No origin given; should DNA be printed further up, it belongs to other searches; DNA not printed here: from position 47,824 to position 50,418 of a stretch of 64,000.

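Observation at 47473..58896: Sigma-54/AcoR-type controlled island with two paralogous Tat-less Mo/W-bisPGD oxidoreductase modules of unknown substrate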

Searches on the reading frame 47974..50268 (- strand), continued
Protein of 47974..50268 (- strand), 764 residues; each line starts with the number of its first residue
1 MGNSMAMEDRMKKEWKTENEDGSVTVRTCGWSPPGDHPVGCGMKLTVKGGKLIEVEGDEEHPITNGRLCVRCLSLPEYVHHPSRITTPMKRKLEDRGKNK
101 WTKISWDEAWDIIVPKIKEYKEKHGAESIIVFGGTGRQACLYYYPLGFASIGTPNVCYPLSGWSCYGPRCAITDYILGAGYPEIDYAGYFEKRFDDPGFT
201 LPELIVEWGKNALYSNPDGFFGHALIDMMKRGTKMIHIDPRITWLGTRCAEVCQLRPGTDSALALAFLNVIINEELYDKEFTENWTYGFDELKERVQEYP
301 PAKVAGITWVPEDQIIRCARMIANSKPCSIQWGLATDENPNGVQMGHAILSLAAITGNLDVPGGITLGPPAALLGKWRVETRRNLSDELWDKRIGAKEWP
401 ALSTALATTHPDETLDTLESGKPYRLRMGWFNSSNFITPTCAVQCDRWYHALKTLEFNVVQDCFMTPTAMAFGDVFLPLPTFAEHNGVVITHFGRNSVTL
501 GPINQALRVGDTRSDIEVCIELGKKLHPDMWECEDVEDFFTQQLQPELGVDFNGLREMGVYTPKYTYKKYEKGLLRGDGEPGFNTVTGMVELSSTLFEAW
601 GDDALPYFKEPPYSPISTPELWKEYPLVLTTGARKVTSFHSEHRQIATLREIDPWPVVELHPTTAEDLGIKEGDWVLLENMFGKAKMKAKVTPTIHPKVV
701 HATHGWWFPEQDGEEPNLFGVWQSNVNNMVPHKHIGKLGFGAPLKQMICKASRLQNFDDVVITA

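Call 11: find_homologous_proteins(query=window:47974-50268:-, max_evalue=1e-30)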
Query window:47974-50268:- (764 aa): 3185 proteins with E <= 1e-30 among 8000 candidates; the best 120 are listed.
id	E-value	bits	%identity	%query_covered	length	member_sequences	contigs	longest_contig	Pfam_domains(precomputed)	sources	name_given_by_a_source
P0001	0.0e+0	1797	97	99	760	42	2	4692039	PF00384.28,PF01568.28,PF04879.22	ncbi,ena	-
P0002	0.0e+0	1645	89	99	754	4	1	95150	PF00384.28,PF01568.28,PF04879.22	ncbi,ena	-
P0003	0.0e+0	1565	85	99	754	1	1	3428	PF00384.28,PF01568.28,PF04879.22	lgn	-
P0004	0.0e+0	1514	82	98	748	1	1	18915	PF00384.28,PF01568.28,PF04879.22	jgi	jgi:anaerobic selenocysteine-containing dehydrogenase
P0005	0.0e+0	1512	83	98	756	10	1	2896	PF00384.28,PF01568.28,PF04879.22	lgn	-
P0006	0.0e+0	1510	81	99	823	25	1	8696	PF00384.28,PF01568.28,PF04879.22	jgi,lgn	-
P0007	0.0e+0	1498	82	98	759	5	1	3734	PF00384.28,PF01568.28,PF04879.22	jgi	-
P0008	0.0e+0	1497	83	97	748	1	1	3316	PF00384.28,PF01568.28,PF04879.22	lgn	-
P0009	0.0e+0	1496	82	97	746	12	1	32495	PF00384.28,PF01568.28,PF04879.22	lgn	-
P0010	0.0e+0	1495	80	98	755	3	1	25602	PF00384.28,PF01568.28,PF04879.22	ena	-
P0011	0.0e+0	1495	82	98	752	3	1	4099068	PF00384.28,PF01568.28,PF04879.22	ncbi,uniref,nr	ncbi:molybdopterin-dependent oxidoreductase [Geobacter sp. FeAm09]|uniref:molybdopterin-dependent ox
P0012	0.0e+0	1489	81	97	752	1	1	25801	PF00384.28,PF01568.28,PF04879.22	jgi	jgi:anaerobic selenocysteine-containing dehydrogenase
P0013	0.0e+0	1481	80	98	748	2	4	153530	PF00384.28,PF01568.28,PF04879.22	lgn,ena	-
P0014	0.0e+0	1478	81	98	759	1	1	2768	PF00384.28,PF01568.28,PF04879.22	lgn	-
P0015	0.0e+0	1472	85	93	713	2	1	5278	PF00384.28,PF01568.28,PF04879.22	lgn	-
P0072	0.0e+0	1320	72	97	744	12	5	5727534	PF00384.28,PF01568.28,PF04879.22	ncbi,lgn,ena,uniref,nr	ncbi:molybdopterin-dependent oxidoreductase [Desulfitobacterium hafniense]|uniref:Dehydrogenase n=3 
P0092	0.0e+0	1147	63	98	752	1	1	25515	PF00384.28,PF01568.28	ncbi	-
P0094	0.0e+0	1146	62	98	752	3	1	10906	PF00384.28,PF01568.28,PF04879.22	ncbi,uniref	ncbi:MAG: molybdopterin-dependent oxidoreductase [Gordonibacter sp.]|uniref:molybdopterin-dependent 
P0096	0.0e+0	1136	62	98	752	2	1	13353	PF00384.28,PF01568.28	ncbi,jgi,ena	-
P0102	0.0e+0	1119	62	98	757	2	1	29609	PF00384.28,PF01568.28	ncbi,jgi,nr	ncbi:MAG: molybdopterin-dependent oxidoreductase [Coriobacteriales bacterium]|jgi:anaerobic selenocy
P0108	0.0e+0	1111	61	98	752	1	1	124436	PF00384.28,PF01568.28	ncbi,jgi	ncbi:MAG: molybdopterin-containing oxidoreductase family protein [Coriobacteriales bacterium]|jgi:an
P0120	0.0e+0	1088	60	98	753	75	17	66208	PF00384.28,PF01568.28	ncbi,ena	-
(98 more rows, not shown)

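Call 12: find_encoding_contigs(protein=window:47974-50268:-, flank=10000, max_places=4)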
Protein window:47974-50268:- (764 aa): no gene with exactly this product is on record in the collection.

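Call 13: find_encoding_contigs(protein=P0072, flank=10000, max_places=3)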
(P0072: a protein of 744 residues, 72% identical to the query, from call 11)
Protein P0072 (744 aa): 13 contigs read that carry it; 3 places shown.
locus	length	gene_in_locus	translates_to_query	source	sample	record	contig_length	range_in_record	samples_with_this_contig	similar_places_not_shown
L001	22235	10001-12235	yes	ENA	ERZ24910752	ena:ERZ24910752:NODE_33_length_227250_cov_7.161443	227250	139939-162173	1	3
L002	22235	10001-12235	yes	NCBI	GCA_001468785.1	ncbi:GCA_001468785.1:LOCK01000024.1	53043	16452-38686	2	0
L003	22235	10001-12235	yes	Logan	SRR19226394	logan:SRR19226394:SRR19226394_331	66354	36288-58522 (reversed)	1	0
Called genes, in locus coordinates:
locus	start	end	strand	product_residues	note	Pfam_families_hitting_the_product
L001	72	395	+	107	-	PF01012:ETF (weak)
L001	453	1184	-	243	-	PF11300:DUF3102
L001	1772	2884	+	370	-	PF13183:Fer4_8 (weak), PF02754:CCG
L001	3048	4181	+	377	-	PF13183:Fer4_8 (weak), PF02754:CCG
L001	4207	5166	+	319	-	PF02596:DUF169, PF13187:Fer4_9 (faint), PF00037:Fer4 (weak), PF12797:Fer4_2 (faint), PF13237:Fer4_10 (weak), PF14697:Fer4_21, PF12838:Fer4_7 (weak)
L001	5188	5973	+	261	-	PF23023:Anti-Pycsar_Apyc1, PF00753:Lactamase_B, PF12706:Lactamase_B_2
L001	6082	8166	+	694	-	PF00989:PAS (weak), PF00158:Sigma54_activat, PF14532:Sigma54_activ_2, PF07728:AAA_5, PF01078:Mg_chelatase (weak), PF25601:AAA_lid_14, PF02954:HTH_8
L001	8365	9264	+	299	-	PF01156:IU_nuc_hydro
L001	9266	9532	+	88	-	-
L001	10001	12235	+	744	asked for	PF04879:Molybdop_Fe4S4, PF00384:Molybdopterin, PF01568:Molydop_binding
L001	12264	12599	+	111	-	-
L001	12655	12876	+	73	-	-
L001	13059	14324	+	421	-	PF00083:Sugar_tr (weak), PF07690:MFS_1, PF12832:MFS_1_like (weak), PF07690:MFS_1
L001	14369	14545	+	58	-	-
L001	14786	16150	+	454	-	PF00083:Sugar_tr, PF07690:MFS_1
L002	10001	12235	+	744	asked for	PF04879:Molybdop_Fe4S4, PF00384:Molybdopterin, PF01568:Molydop_binding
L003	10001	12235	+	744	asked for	PF04879:Molybdop_Fe4S4, PF00384:Molybdopterin, PF01568:Molydop_binding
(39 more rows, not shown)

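Call 16: find_related_loci(query=A1, collection=genome_contigs, flank=10000)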
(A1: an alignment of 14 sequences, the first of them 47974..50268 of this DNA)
Query A1 (764 aa) in genome_contigs; peptide patterns used: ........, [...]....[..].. (x = any residue, [..] = any of these).
597 stretches matched a pattern (row limit reached: there are more); 562 encode a relative of the query (tblastn E <= 1e-3); the best 80 are kept; 79 distinct loci.
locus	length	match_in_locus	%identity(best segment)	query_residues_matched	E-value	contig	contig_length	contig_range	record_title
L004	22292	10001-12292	98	1-764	0e+0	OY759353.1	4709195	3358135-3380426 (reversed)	MAG: Geopsychrobacteraceae bacterium isolate b20cad9c-d1d2-40c5-8f7b-178437520c26 genome assembly, chromosome: 1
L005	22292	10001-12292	95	1-764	0e+0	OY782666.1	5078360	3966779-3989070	MAG: Geopsychrobacteraceae bacterium isolate f8de7df7-17c8-42b0-849c-d6069997f774 genome assembly, chromosome: 1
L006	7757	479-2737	91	10-762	0e+0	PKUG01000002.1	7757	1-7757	MAG: Desulfuromonas sp. isolate BM522 sc_5145, whole genome shotgun sequence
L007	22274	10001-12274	88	7-764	0e+0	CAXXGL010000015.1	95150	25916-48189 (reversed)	MAG: Geopsychrobacteraceae bacterium isolate 8b9bb483-88ce-455b-a6f7-e8eba1be465c genome assembly, contig: contig_15, wh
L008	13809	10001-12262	87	11-764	0e+0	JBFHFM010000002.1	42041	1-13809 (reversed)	MAG: Trichloromonas sp. isolate Mix_sand07.2021.05.G.127 k141_215757_length_42041_cov_51.7547, whole genome shotgun sequ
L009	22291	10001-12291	94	1-764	0e+0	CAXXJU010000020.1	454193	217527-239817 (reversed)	MAG: Geopsychrobacteraceae bacterium isolate 9bdf4672-5fa0-4c3d-8884-7dacf58b9c52 genome assembly, contig: contig_20, wh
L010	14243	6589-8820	82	9-752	0e+0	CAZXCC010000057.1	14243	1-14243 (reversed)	MAG TPA_asm: uncultured Veillonellaceae bacterium isolate binchicken_co41_33 genome assembly, contig: NODE_3046_length_1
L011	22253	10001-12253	81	11-761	0e+0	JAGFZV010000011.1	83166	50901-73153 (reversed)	MAG: Bacillota bacterium isolate CTSoil_073 scaffold_99, whole genome shotgun sequence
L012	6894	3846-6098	80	11-761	0e+0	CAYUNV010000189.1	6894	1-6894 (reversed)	MAG TPA_asm: uncultured Negativicutes bacterium isolate binchicken_co104_52 genome assembly, contig: NODE_8885_length_68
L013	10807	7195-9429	81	11-755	0e+0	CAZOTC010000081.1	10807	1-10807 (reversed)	MAG TPA_asm: uncultured Geobacter sp. isolate SRP220891_co1_136 genome assembly, contig: NODE_11739_length_10807_cov_8.3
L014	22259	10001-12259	80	9-761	0e+0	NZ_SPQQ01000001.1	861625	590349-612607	Desulfosporosinus fructosivorans strain 63.6F NODE_1_length_861625_cov_36.255282, whole genome shotgun sequence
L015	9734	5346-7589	80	9-756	0e+0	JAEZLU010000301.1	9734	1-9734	MAG: Bacillota bacterium isolate OH_CDB_84 k127_739286, whole genome shotgun sequence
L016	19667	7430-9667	80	10-755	0e+0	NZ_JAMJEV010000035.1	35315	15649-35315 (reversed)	Desulfosporosinus nitroreducens strain P130 NODE_35_length_35315_cov_149.576735, whole genome shotgun sequence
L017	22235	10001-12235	80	11-755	0e+0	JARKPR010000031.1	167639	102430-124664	MAG: Selenomonadales bacterium isolate D180_maxbin.015 k141_38458, whole genome shotgun sequence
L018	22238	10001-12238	80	9-754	0e+0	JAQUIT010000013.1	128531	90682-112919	MAG: Desulfuromonadaceae bacterium isolate STCSWMC_67 NODE_163_length_128531_cov_57.224627_ST_CSWMC, whole genome shotgu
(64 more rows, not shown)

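Call 32: list_cluster_members(proteins=[P0094, P0120, P0108, P0092, P0096, P0102, P0072, P0011])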
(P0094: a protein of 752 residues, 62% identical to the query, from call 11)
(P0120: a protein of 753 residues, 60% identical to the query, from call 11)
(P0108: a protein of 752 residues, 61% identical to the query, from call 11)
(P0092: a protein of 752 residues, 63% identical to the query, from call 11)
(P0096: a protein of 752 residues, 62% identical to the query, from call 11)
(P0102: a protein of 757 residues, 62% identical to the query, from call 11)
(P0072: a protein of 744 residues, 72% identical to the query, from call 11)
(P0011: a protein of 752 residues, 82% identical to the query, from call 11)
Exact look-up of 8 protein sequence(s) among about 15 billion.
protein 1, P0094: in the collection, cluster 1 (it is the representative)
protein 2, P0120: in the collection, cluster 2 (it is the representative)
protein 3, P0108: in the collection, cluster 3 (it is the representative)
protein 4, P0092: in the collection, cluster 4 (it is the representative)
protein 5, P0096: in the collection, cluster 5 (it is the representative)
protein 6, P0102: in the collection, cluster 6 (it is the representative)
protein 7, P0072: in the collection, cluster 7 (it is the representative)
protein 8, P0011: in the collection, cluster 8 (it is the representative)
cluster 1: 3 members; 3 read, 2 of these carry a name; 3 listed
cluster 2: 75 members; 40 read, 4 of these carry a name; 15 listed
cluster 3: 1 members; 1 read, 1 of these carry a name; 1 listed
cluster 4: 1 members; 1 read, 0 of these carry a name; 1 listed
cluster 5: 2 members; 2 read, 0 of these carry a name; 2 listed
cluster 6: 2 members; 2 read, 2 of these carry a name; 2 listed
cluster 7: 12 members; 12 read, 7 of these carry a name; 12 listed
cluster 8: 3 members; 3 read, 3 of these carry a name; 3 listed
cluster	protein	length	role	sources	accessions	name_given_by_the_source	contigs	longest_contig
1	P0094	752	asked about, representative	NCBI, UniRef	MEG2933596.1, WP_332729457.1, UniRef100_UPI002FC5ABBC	MAG: molybdopterin-dependent oxidoreductase [Gordonibacter sp.] | molybdopterin-dependent oxidoreductase n=1 Tax=Gordonibacter sp. TaxID=1968902 ...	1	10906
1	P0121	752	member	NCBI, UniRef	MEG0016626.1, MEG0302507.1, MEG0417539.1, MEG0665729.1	MAG: molybdopterin-dependent oxidoreductase [Gordonibacter sp.] | molybdopterin-dependent oxidoreductase n=1 Tax=Gordonibacter sp. TaxID=1968902 ...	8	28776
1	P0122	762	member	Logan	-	-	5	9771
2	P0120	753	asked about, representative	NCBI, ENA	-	-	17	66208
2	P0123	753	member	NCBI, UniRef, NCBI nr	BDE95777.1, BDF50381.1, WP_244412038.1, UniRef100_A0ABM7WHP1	molybdopterin-dependent oxidoreductase [Raoultibacter timonensis] | Dehydrogenase n=1 Tax=Raoultibacter timonensis TaxID=1907662 RepID=A0ABM7WHP1_9ACTN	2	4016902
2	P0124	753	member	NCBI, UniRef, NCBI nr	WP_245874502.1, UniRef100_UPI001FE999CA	molybdopterin-dependent oxidoreductase [Raoultibacter massiliensis] | molybdopterin-dependent oxidoreductase n=1 Tax=Raoultibacter massiliensis TaxID=1852371 ...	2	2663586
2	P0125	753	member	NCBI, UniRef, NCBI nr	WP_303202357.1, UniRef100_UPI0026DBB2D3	molybdopterin-dependent oxidoreductase [Raoultibacter timonensis] | molybdopterin-dependent oxidoreductase n=1 Tax=Raoultibacter timonensis TaxID=1907662 ...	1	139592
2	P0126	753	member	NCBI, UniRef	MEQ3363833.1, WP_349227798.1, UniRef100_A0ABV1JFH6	molybdopterin-dependent oxidoreductase [Raoultibacter massiliensis] | Molybdopterin-dependent oxidoreductase n=1 Tax=Raoultibacter massiliensis TaxID=1852371 ...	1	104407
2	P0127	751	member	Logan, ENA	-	-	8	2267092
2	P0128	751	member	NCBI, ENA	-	-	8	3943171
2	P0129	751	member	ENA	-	-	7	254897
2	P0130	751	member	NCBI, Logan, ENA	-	-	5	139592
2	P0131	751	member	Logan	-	-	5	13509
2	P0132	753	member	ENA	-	-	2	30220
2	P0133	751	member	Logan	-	-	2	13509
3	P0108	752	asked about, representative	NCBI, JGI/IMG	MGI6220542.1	MAG: molybdopterin-containing oxidoreductase family protein [Coriobacteriales bacterium] | anaerobic selenocysteine-containing dehydrogenase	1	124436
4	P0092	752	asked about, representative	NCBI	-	-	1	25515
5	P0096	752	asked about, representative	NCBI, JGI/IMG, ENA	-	-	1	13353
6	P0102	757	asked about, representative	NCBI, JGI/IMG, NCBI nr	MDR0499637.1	MAG: molybdopterin-dependent oxidoreductase [Coriobacteriales bacterium] | anaerobic selenocysteine-containing dehydrogenase | molybdopterin-dependent oxidoreductase [Coriobacteriales bacterium]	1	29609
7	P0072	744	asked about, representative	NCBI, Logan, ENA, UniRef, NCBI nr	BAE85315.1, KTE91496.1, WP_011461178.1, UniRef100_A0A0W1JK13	molybdopterin-dependent oxidoreductase [Desulfitobacterium hafniense] | Dehydrogenase n=3 Tax=Desulfitobacterium hafniense TaxID=49338 RepID=A0A0W1JK13_DESHA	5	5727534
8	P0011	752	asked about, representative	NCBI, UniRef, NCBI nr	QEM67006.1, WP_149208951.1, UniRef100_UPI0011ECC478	molybdopterin-dependent oxidoreductase [Geobacter sp. FeAm09] | molybdopterin-dependent oxidoreductase n=1 Tax=Geobacter sp. FeAm09 TaxID=2597769 ...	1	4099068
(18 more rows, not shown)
